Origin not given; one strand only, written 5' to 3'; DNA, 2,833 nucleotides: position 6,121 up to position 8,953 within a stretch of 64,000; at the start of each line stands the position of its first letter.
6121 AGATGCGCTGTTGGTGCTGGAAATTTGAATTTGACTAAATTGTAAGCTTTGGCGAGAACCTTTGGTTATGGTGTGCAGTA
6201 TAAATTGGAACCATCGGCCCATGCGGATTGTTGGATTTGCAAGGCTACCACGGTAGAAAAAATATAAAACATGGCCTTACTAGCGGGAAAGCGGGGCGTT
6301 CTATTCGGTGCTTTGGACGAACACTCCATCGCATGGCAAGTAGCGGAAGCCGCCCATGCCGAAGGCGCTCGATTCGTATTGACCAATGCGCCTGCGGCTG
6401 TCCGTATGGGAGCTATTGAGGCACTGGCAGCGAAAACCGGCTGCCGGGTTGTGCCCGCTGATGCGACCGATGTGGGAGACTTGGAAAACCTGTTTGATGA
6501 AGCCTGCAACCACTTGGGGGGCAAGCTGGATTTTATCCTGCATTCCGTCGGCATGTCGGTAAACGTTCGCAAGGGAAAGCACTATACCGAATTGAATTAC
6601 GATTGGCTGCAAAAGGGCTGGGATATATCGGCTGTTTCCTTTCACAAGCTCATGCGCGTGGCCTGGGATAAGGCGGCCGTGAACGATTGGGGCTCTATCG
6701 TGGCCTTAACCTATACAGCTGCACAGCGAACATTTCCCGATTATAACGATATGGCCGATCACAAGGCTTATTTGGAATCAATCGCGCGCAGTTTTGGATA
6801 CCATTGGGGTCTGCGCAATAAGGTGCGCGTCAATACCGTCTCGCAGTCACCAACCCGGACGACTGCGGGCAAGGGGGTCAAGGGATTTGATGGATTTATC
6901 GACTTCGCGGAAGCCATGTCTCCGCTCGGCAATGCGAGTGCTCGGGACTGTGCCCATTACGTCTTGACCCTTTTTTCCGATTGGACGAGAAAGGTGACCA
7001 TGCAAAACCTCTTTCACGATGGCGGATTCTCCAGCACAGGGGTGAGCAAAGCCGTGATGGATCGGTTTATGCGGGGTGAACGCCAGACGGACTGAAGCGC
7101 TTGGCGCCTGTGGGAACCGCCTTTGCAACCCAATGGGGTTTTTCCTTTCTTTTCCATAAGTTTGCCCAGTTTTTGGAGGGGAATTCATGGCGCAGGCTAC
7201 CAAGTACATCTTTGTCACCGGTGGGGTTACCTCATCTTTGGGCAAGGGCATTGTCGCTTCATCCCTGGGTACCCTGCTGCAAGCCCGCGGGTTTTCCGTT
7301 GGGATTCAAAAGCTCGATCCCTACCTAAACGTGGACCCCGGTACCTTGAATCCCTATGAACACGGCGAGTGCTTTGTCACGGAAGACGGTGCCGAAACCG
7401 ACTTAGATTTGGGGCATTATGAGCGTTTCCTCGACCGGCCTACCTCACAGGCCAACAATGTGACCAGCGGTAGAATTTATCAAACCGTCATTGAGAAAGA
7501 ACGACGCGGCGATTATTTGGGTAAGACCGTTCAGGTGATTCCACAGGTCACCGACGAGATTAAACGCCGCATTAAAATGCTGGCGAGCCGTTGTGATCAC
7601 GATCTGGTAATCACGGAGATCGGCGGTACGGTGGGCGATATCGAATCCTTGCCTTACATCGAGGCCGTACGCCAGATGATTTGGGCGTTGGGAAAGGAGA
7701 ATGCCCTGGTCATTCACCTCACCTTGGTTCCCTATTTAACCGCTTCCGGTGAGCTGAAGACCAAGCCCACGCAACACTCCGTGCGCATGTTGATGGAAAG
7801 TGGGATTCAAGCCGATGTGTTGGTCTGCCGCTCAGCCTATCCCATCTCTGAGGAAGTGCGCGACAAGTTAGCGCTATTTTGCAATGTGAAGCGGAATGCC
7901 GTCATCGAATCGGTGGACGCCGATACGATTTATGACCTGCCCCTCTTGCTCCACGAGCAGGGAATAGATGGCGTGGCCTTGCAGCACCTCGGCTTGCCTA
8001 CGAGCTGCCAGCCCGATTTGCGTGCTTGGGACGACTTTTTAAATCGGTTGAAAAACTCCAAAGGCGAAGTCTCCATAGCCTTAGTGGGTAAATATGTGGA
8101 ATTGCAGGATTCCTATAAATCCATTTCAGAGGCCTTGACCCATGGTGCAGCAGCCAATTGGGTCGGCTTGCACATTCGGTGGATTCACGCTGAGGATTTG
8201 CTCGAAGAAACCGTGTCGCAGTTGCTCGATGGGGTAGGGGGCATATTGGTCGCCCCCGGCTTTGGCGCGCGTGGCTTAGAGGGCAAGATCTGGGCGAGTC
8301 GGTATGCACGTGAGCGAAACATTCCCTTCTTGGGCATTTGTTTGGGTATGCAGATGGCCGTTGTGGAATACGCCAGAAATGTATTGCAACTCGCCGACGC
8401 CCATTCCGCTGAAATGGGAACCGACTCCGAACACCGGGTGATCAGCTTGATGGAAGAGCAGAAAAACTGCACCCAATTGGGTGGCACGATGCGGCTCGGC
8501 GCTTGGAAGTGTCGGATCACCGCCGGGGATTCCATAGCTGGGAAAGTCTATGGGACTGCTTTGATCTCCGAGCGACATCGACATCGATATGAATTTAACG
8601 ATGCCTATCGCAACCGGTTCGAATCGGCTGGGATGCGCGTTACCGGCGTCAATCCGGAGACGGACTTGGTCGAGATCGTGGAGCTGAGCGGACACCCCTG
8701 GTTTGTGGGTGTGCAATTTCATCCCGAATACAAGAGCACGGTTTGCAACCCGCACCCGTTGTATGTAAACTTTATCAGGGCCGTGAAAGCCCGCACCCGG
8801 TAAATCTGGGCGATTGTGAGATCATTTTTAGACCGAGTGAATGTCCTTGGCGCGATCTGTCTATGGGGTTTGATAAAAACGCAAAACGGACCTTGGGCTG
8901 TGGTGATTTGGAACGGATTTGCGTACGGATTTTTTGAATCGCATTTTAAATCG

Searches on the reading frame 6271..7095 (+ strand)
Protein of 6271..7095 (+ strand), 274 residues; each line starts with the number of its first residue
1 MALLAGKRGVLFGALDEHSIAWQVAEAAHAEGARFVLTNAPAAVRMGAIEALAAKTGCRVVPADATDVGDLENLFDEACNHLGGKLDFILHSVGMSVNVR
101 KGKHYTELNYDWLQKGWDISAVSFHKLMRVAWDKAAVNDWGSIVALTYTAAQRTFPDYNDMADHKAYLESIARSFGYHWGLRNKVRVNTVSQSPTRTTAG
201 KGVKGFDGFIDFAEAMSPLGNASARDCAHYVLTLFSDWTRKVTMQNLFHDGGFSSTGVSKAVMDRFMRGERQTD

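Call 64: search_protein_families(library=pfam, proteins=[window:6271-7095:+], max_evalue=0.00001)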
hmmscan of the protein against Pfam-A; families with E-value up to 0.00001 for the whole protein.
window:6271-7095:+ (274 aa): 1 family
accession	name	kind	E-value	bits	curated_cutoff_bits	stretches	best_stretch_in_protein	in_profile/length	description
PF13561.12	adh_short_C2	-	1.2e-59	202.2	27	1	13-254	1-236/236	Enoyl-(Acyl carrier protein) reductase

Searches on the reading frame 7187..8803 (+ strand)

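Call 64: search_protein_families(library=pfam, proteins=[window:7187-8803:+], max_evalue=0.00001)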
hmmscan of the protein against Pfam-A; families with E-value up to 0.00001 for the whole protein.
window:7187-8803:+ (538 aa): 3 families
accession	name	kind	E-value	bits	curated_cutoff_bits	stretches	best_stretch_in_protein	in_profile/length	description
PF06418.20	CTP_synth_N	-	3e-124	414.1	26.1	1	6-270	1-265/265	CTP synthase N-terminus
PF00117.34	GATase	-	2e-36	125.9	22.8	1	306-531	2-189/190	Glutamine amidotransferase class-I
PF07722.19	Peptidase_C26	-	3.2e-08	34.1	20.5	1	372-514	99-219/219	Peptidase C26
